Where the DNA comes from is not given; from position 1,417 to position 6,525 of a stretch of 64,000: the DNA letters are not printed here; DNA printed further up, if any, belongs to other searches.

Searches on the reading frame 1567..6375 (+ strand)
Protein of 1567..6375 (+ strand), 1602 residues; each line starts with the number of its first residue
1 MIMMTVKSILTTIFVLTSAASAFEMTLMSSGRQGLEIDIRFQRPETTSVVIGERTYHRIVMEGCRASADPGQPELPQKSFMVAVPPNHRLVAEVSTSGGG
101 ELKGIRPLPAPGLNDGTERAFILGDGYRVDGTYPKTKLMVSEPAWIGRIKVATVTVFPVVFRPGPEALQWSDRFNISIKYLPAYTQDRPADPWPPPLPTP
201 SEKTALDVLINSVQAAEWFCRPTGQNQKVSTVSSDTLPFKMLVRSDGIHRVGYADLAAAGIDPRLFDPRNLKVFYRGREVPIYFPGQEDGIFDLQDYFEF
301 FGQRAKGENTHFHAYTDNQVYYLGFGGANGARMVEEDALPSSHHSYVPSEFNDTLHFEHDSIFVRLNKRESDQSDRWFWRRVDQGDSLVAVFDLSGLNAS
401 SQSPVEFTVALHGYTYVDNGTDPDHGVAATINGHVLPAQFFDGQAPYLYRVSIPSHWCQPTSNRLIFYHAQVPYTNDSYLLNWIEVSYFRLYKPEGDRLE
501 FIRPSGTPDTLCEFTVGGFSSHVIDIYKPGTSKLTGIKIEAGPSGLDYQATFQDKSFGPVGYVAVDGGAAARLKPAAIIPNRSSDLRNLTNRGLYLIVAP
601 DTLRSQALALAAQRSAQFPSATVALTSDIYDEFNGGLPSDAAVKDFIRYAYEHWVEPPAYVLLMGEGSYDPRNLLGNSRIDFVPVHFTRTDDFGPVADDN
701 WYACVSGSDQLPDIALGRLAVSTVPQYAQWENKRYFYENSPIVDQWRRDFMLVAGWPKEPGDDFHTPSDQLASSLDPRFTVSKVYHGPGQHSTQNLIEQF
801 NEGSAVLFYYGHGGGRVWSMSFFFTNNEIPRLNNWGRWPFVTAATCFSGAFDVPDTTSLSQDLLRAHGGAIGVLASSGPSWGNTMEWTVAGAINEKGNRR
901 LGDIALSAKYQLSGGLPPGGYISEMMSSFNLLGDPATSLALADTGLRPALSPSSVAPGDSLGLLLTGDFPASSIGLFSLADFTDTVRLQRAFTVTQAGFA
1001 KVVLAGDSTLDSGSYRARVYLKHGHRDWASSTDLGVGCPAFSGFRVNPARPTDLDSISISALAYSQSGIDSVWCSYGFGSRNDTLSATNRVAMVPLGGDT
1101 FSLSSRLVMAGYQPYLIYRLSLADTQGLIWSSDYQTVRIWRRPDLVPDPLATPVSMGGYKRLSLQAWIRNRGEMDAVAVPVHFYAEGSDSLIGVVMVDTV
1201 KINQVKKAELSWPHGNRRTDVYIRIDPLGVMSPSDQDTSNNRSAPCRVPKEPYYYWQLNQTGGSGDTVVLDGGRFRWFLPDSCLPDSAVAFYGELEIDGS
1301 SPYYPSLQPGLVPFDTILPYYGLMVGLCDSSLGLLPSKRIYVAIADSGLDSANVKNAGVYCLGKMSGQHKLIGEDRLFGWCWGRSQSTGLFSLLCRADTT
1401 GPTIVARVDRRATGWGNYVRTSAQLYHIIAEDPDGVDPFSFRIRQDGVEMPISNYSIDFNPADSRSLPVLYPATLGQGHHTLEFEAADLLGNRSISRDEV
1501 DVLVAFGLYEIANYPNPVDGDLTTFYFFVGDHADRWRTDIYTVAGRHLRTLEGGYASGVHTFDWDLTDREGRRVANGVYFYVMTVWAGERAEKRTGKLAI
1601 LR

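Call 69: search_protein_families(library=pfam, proteins=[window:1567-6375:+], max_evalue=0.00001)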
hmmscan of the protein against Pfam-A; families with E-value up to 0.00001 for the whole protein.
window:1567-6375:+ (1602 aa): 2 families
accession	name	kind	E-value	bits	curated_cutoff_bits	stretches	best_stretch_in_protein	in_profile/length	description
PF01364.23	Peptidase_C25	-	1.1e-69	236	23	1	595-939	1-374/374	Peptidase family C25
PF08126.16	Propeptide_C25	-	5e-13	49.1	22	1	25-179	11-171/205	Propeptide_C25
